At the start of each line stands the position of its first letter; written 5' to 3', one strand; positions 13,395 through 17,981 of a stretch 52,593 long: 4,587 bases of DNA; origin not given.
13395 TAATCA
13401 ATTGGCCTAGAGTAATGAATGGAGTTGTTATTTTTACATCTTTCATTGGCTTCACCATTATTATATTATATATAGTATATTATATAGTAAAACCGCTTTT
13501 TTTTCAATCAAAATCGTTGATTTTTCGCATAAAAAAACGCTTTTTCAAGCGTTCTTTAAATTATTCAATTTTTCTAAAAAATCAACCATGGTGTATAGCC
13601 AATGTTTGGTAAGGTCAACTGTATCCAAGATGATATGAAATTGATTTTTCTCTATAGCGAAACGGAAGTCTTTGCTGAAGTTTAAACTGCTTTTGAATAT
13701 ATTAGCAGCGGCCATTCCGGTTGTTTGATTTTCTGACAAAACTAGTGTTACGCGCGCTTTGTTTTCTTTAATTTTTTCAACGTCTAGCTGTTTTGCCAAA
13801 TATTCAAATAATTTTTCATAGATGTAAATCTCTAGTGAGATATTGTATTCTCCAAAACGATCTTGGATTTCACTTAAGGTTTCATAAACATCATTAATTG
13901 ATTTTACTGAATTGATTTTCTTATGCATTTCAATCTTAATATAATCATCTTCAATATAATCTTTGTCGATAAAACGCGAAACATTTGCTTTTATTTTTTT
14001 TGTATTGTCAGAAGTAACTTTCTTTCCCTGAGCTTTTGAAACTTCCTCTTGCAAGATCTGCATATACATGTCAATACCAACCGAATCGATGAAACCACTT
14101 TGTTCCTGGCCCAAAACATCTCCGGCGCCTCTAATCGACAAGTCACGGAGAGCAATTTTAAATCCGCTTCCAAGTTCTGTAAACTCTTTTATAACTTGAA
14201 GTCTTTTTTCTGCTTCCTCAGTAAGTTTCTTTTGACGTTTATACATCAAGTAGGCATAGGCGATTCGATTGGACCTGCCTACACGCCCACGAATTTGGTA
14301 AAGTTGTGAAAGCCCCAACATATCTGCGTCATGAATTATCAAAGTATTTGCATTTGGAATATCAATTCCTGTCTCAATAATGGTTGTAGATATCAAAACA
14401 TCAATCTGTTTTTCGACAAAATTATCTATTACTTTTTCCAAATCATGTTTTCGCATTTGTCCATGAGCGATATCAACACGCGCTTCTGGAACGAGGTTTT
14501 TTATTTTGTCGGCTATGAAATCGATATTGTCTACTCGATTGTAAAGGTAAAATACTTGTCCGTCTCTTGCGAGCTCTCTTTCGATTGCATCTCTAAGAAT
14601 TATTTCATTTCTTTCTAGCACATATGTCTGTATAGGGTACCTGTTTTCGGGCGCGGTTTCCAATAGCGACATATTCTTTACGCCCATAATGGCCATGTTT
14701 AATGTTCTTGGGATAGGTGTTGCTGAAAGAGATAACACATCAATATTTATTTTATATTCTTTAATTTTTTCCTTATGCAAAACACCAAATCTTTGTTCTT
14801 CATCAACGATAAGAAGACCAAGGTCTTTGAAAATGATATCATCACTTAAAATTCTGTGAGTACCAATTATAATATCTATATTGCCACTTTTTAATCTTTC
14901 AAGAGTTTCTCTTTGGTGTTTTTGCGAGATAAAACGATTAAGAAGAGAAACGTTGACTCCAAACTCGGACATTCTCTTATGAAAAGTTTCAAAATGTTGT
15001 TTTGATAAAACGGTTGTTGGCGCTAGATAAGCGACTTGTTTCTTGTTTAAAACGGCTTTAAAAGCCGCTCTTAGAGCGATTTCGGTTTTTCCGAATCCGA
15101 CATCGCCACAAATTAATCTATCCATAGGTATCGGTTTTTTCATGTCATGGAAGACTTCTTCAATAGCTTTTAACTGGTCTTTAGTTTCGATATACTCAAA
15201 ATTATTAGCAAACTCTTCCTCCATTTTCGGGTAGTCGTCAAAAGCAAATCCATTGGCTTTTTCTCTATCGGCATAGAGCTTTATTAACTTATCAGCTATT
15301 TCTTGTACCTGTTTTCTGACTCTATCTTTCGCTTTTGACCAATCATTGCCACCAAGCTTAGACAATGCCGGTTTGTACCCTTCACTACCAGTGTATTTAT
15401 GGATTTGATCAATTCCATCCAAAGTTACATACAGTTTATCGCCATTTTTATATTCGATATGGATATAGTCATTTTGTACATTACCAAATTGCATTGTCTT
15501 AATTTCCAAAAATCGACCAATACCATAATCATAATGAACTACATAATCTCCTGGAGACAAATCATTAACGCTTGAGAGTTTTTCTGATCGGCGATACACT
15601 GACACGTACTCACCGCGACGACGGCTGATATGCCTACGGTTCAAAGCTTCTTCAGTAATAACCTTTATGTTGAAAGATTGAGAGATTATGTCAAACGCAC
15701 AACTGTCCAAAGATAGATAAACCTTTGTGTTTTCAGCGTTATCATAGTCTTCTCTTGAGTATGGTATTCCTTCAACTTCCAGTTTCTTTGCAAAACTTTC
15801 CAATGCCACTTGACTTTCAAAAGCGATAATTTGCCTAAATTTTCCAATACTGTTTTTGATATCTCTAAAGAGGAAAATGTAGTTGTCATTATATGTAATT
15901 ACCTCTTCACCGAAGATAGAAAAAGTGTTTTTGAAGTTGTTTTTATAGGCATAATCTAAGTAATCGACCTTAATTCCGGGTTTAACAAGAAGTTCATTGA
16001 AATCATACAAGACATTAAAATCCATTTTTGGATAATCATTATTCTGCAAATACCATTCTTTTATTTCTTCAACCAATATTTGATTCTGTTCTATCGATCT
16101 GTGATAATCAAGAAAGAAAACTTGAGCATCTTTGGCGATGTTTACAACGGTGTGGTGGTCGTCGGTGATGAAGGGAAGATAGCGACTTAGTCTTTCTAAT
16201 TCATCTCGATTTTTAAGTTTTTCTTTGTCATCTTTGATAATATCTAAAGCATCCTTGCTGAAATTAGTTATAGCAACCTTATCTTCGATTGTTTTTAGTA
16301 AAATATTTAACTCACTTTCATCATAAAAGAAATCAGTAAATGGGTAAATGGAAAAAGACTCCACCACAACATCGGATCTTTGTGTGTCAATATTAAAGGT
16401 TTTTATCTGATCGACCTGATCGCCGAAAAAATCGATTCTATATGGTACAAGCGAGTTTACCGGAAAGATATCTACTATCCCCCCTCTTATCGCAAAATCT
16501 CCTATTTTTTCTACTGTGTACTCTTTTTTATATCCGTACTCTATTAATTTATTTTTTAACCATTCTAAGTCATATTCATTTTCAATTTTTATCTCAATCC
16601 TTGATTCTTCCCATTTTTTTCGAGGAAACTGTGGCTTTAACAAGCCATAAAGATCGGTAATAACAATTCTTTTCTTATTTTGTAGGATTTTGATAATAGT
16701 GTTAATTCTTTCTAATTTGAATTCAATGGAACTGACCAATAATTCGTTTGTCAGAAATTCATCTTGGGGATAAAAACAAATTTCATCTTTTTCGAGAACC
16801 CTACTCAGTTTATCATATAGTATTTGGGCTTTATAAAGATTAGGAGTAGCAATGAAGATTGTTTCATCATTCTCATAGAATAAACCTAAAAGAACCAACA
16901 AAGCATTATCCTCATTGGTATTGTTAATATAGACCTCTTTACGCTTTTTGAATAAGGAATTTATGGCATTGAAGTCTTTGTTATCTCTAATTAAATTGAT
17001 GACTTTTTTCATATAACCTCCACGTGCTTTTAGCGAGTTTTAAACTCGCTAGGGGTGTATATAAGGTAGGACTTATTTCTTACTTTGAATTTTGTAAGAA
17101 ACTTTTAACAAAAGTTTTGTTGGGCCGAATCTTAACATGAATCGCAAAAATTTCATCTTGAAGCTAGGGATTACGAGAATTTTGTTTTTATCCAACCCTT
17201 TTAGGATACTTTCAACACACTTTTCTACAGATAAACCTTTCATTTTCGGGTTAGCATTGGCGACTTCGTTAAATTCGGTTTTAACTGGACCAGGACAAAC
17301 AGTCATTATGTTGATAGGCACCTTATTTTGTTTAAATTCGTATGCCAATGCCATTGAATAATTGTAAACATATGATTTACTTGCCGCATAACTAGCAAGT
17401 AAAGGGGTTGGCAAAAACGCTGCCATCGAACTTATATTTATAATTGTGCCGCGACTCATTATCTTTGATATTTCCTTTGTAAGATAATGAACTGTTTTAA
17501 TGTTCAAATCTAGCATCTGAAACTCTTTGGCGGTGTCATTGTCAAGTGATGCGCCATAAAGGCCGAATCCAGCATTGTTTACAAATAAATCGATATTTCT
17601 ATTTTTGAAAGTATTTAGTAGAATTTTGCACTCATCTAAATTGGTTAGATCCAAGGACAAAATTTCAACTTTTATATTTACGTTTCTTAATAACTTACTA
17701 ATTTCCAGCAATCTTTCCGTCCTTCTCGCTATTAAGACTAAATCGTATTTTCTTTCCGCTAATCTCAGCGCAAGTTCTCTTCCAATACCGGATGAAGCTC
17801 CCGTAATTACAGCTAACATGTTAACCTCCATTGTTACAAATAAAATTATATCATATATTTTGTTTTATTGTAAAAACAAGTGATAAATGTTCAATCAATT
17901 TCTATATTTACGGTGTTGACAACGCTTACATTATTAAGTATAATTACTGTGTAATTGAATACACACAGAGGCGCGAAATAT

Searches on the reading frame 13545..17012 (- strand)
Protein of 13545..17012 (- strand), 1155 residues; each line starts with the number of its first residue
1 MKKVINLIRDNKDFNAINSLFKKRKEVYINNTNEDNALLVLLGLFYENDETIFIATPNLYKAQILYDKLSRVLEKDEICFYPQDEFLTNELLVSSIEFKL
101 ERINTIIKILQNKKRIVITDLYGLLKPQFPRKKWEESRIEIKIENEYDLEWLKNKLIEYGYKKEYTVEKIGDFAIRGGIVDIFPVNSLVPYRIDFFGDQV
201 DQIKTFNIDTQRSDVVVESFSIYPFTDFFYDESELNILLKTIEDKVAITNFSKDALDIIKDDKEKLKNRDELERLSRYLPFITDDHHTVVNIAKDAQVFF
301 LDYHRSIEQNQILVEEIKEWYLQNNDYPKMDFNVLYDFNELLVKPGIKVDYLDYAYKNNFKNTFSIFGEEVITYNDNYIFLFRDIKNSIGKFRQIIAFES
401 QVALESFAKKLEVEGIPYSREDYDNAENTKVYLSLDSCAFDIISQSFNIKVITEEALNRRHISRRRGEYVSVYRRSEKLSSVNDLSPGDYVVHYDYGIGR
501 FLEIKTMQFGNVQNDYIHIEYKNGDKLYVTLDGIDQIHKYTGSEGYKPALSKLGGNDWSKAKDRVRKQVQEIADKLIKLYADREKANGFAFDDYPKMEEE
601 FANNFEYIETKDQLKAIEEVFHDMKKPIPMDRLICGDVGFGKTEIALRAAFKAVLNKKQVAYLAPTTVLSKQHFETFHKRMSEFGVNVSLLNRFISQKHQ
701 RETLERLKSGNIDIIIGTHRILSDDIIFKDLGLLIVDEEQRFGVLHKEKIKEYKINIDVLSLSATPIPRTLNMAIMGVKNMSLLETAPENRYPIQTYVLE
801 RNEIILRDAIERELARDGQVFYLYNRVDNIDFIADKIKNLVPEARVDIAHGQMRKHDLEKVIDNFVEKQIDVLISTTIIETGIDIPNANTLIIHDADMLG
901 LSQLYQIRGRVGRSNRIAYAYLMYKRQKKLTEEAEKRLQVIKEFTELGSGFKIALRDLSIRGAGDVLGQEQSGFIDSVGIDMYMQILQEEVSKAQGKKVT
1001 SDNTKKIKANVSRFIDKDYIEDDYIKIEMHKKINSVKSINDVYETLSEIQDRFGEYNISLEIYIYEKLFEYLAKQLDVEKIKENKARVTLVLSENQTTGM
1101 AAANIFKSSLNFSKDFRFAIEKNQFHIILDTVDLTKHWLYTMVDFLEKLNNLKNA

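Call 6: search_protein_families(library=pfam, proteins=[window:13545-17012:-])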
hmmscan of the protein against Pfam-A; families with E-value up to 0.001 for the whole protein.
window:13545-17012:- (1155 aa): 7 families
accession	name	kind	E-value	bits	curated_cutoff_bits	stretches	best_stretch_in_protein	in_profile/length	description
PF00270.35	DEAD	-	1.6e-26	93.4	26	1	610-772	1-165/167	DEAD/DEAH box helicase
PF00271.37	Helicase_C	-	4e-24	85.4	23.5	1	809-914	9-109/110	Helicase conserved C-terminal domain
PF17757.6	UvrB_inter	-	6.8e-23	81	22.9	1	139-228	1-91/91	UvrB interaction domain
PF02559.22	CarD_TRCF_RID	-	3.1e-17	62.8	23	1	485-540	1-56/57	CarD-like/TRCF RID domain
PF03461.20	TRCF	-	4.4e-14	53.1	25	1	1010-1098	2-90/95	TRCF domain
PF04851.21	ResIII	-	2.1e-08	34.7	22.5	1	612-766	7-162/164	Type III restriction enzyme, res subunit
PF22590.2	Cas3-like_C_2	-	4.8e-06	27.2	27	1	818-915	3-105/106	CRISPR-associated nuclease/helicase Cas3, C-terminal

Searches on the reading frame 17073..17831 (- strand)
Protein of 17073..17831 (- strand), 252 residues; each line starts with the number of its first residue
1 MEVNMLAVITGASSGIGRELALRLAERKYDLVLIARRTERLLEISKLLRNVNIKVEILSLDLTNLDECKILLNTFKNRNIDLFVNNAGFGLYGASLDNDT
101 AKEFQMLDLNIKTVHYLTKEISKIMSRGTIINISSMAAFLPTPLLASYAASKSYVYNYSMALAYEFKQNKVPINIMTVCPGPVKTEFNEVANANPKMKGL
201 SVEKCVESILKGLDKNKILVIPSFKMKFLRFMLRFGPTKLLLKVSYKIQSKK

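Call 6: search_protein_families(library=pfam, proteins=[window:17073-17831:-])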
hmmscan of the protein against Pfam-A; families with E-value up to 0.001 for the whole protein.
window:17073-17831:- (252 aa): 4 families
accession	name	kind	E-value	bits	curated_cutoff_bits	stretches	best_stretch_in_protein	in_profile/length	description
PF00106.31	adh_short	-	3e-39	135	26.6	1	7-193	3-192/195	short chain dehydrogenase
PF13561.12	adh_short_C2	-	8.9e-25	88.1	27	1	11-198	1-191/236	Enoyl-(Acyl carrier protein) reductase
PF08659.16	KR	-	2.1e-09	38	22.6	1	8-155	4-156/180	KR domain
PF01370.27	Epimerase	-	1.1e-06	28.7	20.9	1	8-166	2-160/240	NAD dependent epimerase/dehydratase family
